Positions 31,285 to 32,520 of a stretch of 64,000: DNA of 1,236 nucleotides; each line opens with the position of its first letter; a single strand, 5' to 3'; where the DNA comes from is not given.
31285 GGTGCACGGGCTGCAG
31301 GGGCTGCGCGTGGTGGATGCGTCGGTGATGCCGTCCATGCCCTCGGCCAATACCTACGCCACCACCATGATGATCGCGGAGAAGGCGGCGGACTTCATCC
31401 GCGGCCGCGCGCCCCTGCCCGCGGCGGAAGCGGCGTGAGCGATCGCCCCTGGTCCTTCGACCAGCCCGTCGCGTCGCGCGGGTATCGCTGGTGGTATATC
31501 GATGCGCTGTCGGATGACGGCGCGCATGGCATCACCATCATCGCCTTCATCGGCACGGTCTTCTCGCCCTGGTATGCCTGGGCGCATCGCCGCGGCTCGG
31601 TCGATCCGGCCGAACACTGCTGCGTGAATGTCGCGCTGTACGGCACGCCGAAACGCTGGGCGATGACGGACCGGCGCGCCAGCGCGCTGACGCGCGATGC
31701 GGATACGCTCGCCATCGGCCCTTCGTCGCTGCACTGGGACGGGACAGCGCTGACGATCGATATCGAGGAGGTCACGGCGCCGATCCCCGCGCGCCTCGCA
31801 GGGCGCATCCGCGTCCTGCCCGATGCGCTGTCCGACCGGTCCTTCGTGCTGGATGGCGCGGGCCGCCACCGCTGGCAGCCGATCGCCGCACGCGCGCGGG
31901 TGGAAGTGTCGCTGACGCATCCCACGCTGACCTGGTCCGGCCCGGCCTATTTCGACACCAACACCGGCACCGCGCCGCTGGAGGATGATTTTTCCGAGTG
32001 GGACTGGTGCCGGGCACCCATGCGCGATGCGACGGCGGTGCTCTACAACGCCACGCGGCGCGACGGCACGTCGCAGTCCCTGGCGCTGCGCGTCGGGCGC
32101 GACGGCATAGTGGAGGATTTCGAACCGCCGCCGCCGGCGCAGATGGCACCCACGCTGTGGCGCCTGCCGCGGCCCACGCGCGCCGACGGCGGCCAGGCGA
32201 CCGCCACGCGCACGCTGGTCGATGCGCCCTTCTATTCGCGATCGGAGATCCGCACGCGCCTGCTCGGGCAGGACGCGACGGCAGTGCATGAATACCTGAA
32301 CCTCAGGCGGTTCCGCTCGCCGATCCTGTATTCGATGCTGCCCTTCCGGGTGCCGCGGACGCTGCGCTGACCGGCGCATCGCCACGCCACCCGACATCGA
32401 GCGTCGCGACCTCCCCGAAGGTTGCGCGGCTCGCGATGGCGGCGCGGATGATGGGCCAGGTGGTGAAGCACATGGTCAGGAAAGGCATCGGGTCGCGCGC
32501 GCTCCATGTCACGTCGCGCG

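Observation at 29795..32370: GMC flavoprotein oxidoreductase translationally coupled (GTGA) to crtC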

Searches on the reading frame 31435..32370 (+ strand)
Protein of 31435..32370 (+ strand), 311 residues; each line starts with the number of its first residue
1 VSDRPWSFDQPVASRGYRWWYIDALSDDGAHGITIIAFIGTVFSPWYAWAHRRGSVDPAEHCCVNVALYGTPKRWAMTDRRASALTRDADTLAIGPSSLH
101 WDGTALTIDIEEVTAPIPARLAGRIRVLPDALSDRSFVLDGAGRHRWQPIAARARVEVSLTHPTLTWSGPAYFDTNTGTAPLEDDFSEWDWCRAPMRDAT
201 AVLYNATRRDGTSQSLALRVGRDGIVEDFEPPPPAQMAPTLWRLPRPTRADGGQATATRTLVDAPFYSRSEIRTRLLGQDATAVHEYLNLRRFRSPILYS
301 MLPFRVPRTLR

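Call 10: search_protein_families(library=pfam, proteins=[window:31435-32370:+])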
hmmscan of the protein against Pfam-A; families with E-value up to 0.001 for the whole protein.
window:31435-32370:+ (311 aa): 0 families

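Call 11: search_protein_families(library=ncbifam, proteins=[window:31435-32370:+], max_evalue=0.01)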
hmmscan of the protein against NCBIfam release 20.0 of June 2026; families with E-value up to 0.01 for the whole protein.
window:31435-32370:+ (311 aa): 1 family
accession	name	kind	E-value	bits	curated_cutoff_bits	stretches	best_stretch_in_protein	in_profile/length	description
NF045922.1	CarotHydtaseCrtCRhod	equivalog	6.2e-96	321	400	1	35-309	1-274/278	carotenoid 1,2-hydratase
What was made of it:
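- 31435..32370 (+): crtC, carotenoid 1,2-hydratase, 311 aa. It is the outermost gene of the photosynthesis gene cluster on this side. NCBIfam NF045922 at 6e-96 (call 11).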

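Call 12: search_protein_families(library=pfam, proteins=[window:31435-32370:+], max_evalue=1)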
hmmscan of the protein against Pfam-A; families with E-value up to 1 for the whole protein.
window:31435-32370:+ (311 aa): 0 families

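Call 28: find_homologous_proteins(query=window:31435-32367:+, max_evalue=1e-20)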
Query window:31435-32367:+ (311 aa): 2595 proteins with E <= 1e-20 among 8000 candidates; the best 120 are listed.
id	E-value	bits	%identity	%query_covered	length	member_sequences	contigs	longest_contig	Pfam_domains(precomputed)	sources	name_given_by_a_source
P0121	6.3e-195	665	91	100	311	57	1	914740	PF27123.1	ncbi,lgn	-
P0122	3.3e-194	663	91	100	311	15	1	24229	PF27123.1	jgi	-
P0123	8.8e-183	625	86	100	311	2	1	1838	PF27123.1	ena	-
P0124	1.2e-180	618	84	100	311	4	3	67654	PF27123.1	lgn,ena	-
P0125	1.3e-179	615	84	100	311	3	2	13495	PF27123.1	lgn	-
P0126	3.9e-179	613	84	100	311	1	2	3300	PF27123.1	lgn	-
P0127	4.8e-176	603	82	100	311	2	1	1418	PF27123.1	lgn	-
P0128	3.5e-172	590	81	100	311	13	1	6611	PF27123.1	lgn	-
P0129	3.5e-169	580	78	100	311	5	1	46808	PF27123.1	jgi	-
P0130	1.6e-168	578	86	92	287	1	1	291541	PF27123.1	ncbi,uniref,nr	ncbi:carotenoid 1,2-hydratase [Roseomonas sp. PWR1]|uniref:Carotenoid 1,2-hydratase n=1 Tax=Roseomon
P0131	1.5e-149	516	74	99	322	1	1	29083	PF27123.1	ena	-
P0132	1.9e-148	512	72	99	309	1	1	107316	PF27123.1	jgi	jgi:carotenoid 1,2-hydratase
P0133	2.6e-148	512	74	99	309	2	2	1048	PF27123.1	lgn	-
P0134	2.9e-148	512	72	100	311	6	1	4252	PF27123.1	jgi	jgi:carotenoid 1,2-hydratase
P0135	1.5e-147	509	72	99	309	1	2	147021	PF27123.1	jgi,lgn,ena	jgi:carotenoid 1,2-hydratase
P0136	2.5e-147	509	72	99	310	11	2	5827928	PF27123.1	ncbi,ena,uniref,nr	ncbi:carotenoid 1,2-hydratase [Paeniroseomonas aquatica]|uniref:Carotenoid 1,2-hydratase n=1 Tax=Pae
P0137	5.0e-146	504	72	99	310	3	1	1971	PF27123.1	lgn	-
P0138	6.5e-146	504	72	99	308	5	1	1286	PF27123.1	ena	-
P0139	1.1e-145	503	71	99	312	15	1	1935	PF27123.1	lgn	-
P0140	3.3e-145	502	71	99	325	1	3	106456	PF27123.1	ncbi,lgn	-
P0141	3.5e-145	502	71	99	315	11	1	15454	PF27123.1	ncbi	-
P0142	1.7e-144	499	71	100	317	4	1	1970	PF27123.1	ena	-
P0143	3.6e-144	498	72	97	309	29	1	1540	PF27123.1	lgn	-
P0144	3.7e-144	498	71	97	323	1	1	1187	PF27123.1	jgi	jgi:carotenoid 1,2-hydratase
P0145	1.2e-143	497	71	98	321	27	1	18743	PF27123.1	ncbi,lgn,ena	-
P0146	1.4e-143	496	70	99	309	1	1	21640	PF27123.1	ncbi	-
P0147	1.4e-143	496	71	99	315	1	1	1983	PF27123.1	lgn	-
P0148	6.0e-143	494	70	99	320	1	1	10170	PF27123.1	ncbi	ncbi:MAG: carotenoid 1,2-hydratase [Pseudomonadota bacterium]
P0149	6.1e-143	494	72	97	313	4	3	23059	PF27123.1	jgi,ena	-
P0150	9.7e-143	494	72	98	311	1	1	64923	PF27123.1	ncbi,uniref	ncbi:carotenoid 1,2-hydratase [Falsiroseomonas sp. CW058]|uniref:carotenoid 1,2-hydratase n=1 Tax=Fa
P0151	3.8e-142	492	69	99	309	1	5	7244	PF27123.1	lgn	-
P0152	1.0e-141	490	69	100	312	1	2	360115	PF27123.1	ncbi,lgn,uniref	ncbi:carotenoid 1,2-hydratase [Falsiroseomonas sp.]|uniref:carotenoid 1,2-hydratase n=1 Tax=Falsiros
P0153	1.5e-141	490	70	99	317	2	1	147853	PF27123.1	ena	-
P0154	1.7e-141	489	69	98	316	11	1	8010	PF27123.1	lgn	-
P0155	2.6e-141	489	71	98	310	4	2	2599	PF27123.1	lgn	-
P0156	4.3e-141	488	69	100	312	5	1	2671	PF27123.1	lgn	-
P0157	5.8e-141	488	69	99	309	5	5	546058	PF27123.1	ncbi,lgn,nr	ncbi:MAG TPA: carotenoid 1,2-hydratase [Roseococcus sp.]|nr:carotenoid 1,2-hydratase [Roseococcus sp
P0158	8.2e-141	487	69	99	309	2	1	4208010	PF27123.1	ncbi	-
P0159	1.0e-140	487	68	99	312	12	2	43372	PF27123.1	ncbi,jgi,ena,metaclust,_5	metaclust:\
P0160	1.4e-140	487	69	99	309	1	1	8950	PF27123.1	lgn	-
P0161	2.3e-140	486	71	99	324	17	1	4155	PF27123.1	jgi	jgi:carotenoid 1,2-hydratase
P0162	3.2e-140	485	69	99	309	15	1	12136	PF27123.1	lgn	-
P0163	1.2e-139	483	69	100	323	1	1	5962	PF27123.1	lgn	-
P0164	1.8e-139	483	70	98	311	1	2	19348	PF27123.1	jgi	jgi:carotenoid 1,2-hydratase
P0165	1.9e-139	483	69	99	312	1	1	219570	PF27123.1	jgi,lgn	jgi:carotenoid 1,2-hydratase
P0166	6.6e-139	481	92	72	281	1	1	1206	PF27123.1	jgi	jgi:carotenoid 1,2-hydratase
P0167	1.1e-138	480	70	99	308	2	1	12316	PF27123.1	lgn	-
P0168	3.6e-138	479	69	98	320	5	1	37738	PF27123.1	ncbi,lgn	-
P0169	3.7e-138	479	68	99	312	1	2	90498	PF27123.1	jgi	jgi:carotenoid 1,2-hydratase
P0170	3.8e-138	478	68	100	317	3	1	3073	PF27123.1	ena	-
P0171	4.3e-138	478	68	99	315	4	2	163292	PF27123.1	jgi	jgi:carotenoid 1,2-hydratase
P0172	6.8e-138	478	70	99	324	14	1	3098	PF27123.1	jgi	jgi:carotenoid 1,2-hydratase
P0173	7.4e-138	478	67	100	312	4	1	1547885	PF27123.1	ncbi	ncbi:carotenoid 1,2-hydratase [Roseomonas sp. F4]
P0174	7.7e-138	477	69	99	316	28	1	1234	PF27123.1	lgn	-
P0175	1.0e-137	477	85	80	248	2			PF27123.1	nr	nr:carotenoid 1,2-hydratase [Roseomonas rubea]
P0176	1.6e-137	476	69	99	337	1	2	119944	PF27123.1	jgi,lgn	jgi:carotenoid 1,2-hydratase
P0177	1.9e-137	476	67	98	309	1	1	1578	PF27123.1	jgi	jgi:carotenoid 1,2-hydratase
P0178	2.1e-137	476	70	99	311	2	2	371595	PF27123.1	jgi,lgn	jgi:carotenoid 1,2-hydratase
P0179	2.3e-137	476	69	99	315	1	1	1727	PF27123.1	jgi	jgi:carotenoid 1,2-hydratase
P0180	3.4e-137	475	67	99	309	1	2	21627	PF27123.1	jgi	jgi:carotenoid 1,2-hydratase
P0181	5.0e-137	475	68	99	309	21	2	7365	PF27123.1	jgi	jgi:carotenoid 1,2-hydratase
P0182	6.9e-137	474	70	98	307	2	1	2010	PF27123.1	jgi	jgi:carotenoid 1,2-hydratase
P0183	8.5e-137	474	67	99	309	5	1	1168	PF27123.1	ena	-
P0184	1.1e-136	474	68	100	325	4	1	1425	PF27123.1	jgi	jgi:carotenoid 1,2-hydratase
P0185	1.2e-136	474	68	99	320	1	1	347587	PF27123.1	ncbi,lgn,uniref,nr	ncbi:carotenoid 1,2-hydratase [Paracraurococcus lichenis]|uniref:Carotenoid 1,2-hydratase n=1 Tax=Pa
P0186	1.3e-136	473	68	99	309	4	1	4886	PF27123.1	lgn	-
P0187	5.5e-136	471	68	99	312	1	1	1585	PF27123.1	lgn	-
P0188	7.7e-136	471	71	95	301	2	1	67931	PF27123.1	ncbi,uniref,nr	ncbi:carotenoid 1,2-hydratase [Roseomonas sp. BU-1]|uniref:Carotenoid 1,2-hydratase n=1 Tax=Falsiros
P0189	8.1e-136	471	68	99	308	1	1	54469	PF27123.1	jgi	jgi:carotenoid 1,2-hydratase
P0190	1.1e-135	470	68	99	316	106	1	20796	PF27123.1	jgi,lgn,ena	jgi:carotenoid 1,2-hydratase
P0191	1.2e-135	470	65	98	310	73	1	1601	PF27123.1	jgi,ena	jgi:carotenoid 1,2-hydratase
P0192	1.5e-135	470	66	99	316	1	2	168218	PF27123.1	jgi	jgi:carotenoid 1,2-hydratase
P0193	2.8e-135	469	68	98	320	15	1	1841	PF27123.1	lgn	-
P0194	1.3e-134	467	69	99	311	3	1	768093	PF27123.1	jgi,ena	jgi:carotenoid 1,2-hydratase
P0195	3.1e-134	466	67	99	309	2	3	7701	PF27123.1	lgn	-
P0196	3.3e-134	466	68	98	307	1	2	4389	PF27123.1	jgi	jgi:carotenoid 1,2-hydratase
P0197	4.1e-134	465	67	99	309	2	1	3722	PF27123.1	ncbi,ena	-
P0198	4.5e-134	465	67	99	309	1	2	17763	PF27123.1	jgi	-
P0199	5.3e-134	465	68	95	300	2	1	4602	PF27123.1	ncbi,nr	ncbi:MAG: carotenoid 1,2-hydratase [Acetobacteraceae bacterium]|nr:carotenoid 1,2-hydratase [Acetoba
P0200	9.0e-134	464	67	99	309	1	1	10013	PF27123.1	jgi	-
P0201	9.2e-134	464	67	99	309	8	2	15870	PF27123.1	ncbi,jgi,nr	ncbi:MAG: carotenoid 1,2-hydratase [Rubritepida sp.]|jgi:carotenoid 1,2-hydratase|nr:carotenoid 1,2-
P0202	1.1e-133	464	66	98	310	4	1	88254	PF27123.1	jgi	jgi:carotenoid 1,2-hydratase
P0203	1.1e-133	464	66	100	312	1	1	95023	PF27123.1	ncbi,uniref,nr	ncbi:carotenoid 1,2-hydratase [Roseicella aquatilis]|uniref:Carotenoid 1,2-hydratase n=1 Tax=Roseice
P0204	3.0e-133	462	68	98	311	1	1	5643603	PF27123.1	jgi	jgi:carotenoid 1,2-hydratase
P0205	4.2e-133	462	66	98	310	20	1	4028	PF27123.1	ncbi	-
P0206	1.4e-132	460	67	97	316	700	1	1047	PF27123.1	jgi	jgi:carotenoid 1,2-hydratase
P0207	3.2e-132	459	67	99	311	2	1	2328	PF27123.1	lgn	-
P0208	1.5e-131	457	68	97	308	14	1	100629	PF27123.1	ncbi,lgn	-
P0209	1.8e-131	457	66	99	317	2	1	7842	PF27123.1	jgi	-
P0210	2.4e-131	456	67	96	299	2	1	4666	PF27123.1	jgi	jgi:carotenoid 1,2-hydratase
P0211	3.4e-131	456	65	98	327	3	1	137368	PF27123.1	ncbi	-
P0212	1.5e-130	454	66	98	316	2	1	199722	PF27123.1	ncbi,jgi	jgi:carotenoid 1,2-hydratase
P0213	1.7e-130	453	65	98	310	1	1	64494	PF27123.1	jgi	jgi:carotenoid 1,2-hydratase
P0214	1.8e-130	453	67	98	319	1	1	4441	PF27123.1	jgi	jgi:carotenoid 1,2-hydratase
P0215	8.7e-130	451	63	100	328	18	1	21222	PF27123.1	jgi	-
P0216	9.6e-129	448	65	99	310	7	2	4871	PF27123.1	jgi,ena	-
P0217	1.8e-128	447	66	98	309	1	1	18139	PF27123.1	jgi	-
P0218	3.3e-128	446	65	99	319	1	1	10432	PF27123.1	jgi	jgi:carotenoid 1,2-hydratase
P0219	5.6e-128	445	66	98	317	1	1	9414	PF27123.1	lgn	-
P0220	8.9e-128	444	66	98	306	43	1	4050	PF27123.1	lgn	-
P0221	1.8e-127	443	66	98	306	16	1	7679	PF27123.1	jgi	jgi:carotenoid 1,2-hydratase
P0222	2.8e-126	439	66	98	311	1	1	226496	PF27123.1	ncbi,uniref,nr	ncbi:carotenoid 1,2-hydratase [Roseomonas nepalensis]|uniref:Carotenoid 1,2-hydratase n=1 Tax=Murico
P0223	2.5e-125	436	66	98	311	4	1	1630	PF27123.1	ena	-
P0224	3.1e-125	436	65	98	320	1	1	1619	PF27123.1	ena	-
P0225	7.5e-125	435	63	97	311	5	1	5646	PF27123.1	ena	-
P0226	2.3e-124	433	64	100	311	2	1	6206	PF27123.1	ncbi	-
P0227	2.6e-124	433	64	97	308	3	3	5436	PF27123.1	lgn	-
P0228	7.5e-124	432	64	98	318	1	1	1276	PF27123.1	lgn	-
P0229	8.7e-124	431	63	98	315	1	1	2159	PF27123.1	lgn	-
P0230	1.4e-122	427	63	98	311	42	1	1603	PF27123.1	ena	-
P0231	1.6e-122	427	62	98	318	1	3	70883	PF27123.1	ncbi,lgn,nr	ncbi:MAG: carotenoid 1,2-hydratase [Rhodovarius sp.]|nr:carotenoid 1,2-hydratase [Rhodovarius sp.] M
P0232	2.2e-122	427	64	98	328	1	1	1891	PF27123.1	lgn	-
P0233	1.1e-121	424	64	97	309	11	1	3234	PF27123.1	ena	-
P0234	2.7e-121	423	62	97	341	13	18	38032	PF27123.1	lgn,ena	-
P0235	6.6e-121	422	63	97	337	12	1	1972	PF27123.1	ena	-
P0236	1.5e-120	421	65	92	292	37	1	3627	PF27123.1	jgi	-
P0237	2.6e-120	420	63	98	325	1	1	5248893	PF27123.1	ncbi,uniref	ncbi:carotenoid 1,2-hydratase [Roseomonas sp. CCTCC AB2023176]|uniref:carotenoid 1,2-hydratase n=1 T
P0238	1.5e-118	414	63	98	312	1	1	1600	PF27123.1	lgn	-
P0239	1.5e-117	411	60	98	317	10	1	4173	PF27123.1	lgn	-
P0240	4.8e-116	406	61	100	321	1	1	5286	PF27123.1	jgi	jgi:carotenoid 1,2-hydratase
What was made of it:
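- NCBI's pipeline annotates some orthologues with a later start (P0130, 287 aa; P0175, 248 aa; call 28).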

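Call 30: find_encoding_contigs(protein=P0136, flank=8000, max_places=2)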
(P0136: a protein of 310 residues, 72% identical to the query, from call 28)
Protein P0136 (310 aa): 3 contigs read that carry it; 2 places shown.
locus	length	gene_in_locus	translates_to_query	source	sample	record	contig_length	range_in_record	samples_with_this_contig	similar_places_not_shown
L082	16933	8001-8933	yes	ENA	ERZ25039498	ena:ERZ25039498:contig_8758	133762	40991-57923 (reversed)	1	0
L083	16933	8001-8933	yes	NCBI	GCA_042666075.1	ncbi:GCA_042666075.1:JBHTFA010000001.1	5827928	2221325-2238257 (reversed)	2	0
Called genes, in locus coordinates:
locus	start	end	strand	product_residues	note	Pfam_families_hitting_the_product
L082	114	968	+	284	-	PF01078:Mg_chelatase (weak), PF17863:AAA_lid_2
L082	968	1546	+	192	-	-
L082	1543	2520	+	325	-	PF17863:AAA_lid_2, PF26791:AAPxQ (weak), PF13519:VWA_2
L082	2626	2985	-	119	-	-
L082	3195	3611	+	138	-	PF12697:Abhydrolase_6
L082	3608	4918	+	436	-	PF11902:DUF3422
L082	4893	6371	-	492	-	PF00561:Abhydrolase_1, PF12146:Hydrolase_4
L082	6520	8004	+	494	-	PF00890:FAD_binding_2 (weak), PF01266:DAO, PF01593:Amino_oxidase, PF07992:Pyr_redox_2 (faint), PF12831:FAD_oxidored (weak), PF13450:NAD_binding_8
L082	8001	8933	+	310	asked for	PF27123:CrtC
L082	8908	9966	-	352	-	PF02655:ATP-grasp_3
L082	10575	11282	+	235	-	-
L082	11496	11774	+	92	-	PF10067:DUF2306 (weak)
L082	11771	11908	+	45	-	-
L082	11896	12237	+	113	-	-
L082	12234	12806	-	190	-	-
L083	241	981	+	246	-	PF01078:Mg_chelatase, PF17863:AAA_lid_2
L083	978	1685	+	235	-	-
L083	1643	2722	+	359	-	PF17863:AAA_lid_2, PF26791:AAPxQ, PF00092:VWA (weak), PF13519:VWA_2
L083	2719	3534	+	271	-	PF00561:Abhydrolase_1, PF12697:Abhydrolase_6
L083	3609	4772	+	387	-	PF11902:DUF3422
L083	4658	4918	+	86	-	PF11902:DUF3422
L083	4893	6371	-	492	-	PF00561:Abhydrolase_1, PF12146:Hydrolase_4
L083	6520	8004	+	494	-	PF00890:FAD_binding_2 (weak), PF01266:DAO, PF01593:Amino_oxidase, PF07992:Pyr_redox_2 (faint), PF12831:FAD_oxidored (weak), PF13450:NAD_binding_8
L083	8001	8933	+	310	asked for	PF27123:CrtC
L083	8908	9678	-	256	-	PF02655:ATP-grasp_3 (weak)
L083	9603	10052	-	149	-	-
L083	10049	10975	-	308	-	PF00067:p450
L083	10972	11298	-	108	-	PF00067:p450 (weak)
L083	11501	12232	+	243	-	-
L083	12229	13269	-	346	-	-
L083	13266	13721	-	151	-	PF00890:FAD_binding_2 (weak), PF01266:DAO (faint), PF13450:NAD_binding_8, PF01593:Amino_oxidase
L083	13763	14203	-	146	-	PF09335:VTT_dom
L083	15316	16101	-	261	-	PF09955:DUF2189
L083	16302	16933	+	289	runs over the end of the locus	PF00348:polyprenyl_synt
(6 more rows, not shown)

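Call 31: find_encoding_contigs(protein=P0185, flank=8000, max_places=2)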
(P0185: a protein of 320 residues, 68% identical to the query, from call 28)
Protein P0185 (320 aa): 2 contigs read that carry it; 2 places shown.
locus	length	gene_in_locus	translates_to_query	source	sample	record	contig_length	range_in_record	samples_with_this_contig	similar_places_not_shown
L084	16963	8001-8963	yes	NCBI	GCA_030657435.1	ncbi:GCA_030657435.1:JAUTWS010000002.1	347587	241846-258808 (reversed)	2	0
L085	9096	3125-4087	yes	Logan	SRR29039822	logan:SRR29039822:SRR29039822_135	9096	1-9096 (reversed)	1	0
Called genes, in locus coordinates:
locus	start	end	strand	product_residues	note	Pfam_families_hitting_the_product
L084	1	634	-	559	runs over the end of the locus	PF02776:TPP_enzyme_N, PF00205:TPP_enzyme_M, PF02775:TPP_enzyme_C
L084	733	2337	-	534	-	PF00501:AMP-binding, PF13193:AMP-binding_C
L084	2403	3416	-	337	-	PF00005:ABC_tran, PF13304:AAA_21 (faint), PF08352:oligo_HPY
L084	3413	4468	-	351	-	PF00005:ABC_tran, PF08352:oligo_HPY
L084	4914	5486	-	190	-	PF07769:PsiF_repeat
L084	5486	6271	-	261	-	PF00230:MIP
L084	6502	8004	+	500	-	PF00070:Pyr_redox (faint), PF00890:FAD_binding_2 (weak), PF01266:DAO, PF01593:Amino_oxidase, PF03486:HI0933_like (faint), PF07992:Pyr_redox_2 (faint), PF13450:NAD_binding_8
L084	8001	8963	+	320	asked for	PF27123:CrtC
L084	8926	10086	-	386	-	PF02655:ATP-grasp_3 (weak)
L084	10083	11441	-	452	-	PF00067:p450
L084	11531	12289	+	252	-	-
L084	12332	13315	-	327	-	PF12860:PAS_7, PF00990:GGDEF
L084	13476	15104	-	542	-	PF00496:SBP_bac_5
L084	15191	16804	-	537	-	PF00496:SBP_bac_5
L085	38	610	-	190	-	PF07769:PsiF_repeat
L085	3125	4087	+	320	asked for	PF27123:CrtC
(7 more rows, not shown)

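Call 32: find_encoding_contigs(protein=P0129, flank=8000, max_places=1)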
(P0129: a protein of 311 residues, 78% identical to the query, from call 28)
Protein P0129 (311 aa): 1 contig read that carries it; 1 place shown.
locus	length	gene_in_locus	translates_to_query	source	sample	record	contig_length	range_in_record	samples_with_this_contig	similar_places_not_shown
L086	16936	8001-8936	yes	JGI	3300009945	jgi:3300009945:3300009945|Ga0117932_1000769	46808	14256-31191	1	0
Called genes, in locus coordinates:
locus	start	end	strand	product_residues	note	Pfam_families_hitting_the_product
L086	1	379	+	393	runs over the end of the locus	PF01546:Peptidase_M20, PF07687:M20_dimer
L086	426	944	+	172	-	-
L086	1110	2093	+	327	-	PF08240:ADH_N, PF00107:ADH_zinc_N, PF13602:ADH_zinc_N_2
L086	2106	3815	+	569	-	PF07969:Amidohydro_3, PF01979:Amidohydro_1 (weak)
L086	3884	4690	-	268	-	-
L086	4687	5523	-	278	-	PF12146:Hydrolase_4, PF00561:Abhydrolase_1, PF12697:Abhydrolase_6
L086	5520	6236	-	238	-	PF02585:PIG-L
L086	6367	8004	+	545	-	PF00732:GMC_oxred_N, PF00890:FAD_binding_2 (faint), PF05199:GMC_oxred_C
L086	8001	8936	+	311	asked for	PF27123:CrtC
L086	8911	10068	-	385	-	PF02655:ATP-grasp_3, PF14398:ATPgrasp_YheCD (faint)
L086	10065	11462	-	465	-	PF00067:p450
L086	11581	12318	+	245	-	-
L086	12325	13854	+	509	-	PF00070:Pyr_redox (faint), PF00890:FAD_binding_2 (weak), PF01266:DAO, PF01494:FAD_binding_3 (faint), PF01593:Amino_oxidase, PF01946:Thi4 (weak), PF12831:FAD_oxidored, PF13450:NAD_binding_8, +2 more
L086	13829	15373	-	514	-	PF00890:FAD_binding_2 (weak), PF01266:DAO (faint), PF07992:Pyr_redox_2 (faint), PF01593:Amino_oxidase, PF13450:NAD_binding_8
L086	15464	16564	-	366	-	PF02276:CytoC_RC, PF22113:Mtrc-MtrF_II-IV_dom (faint)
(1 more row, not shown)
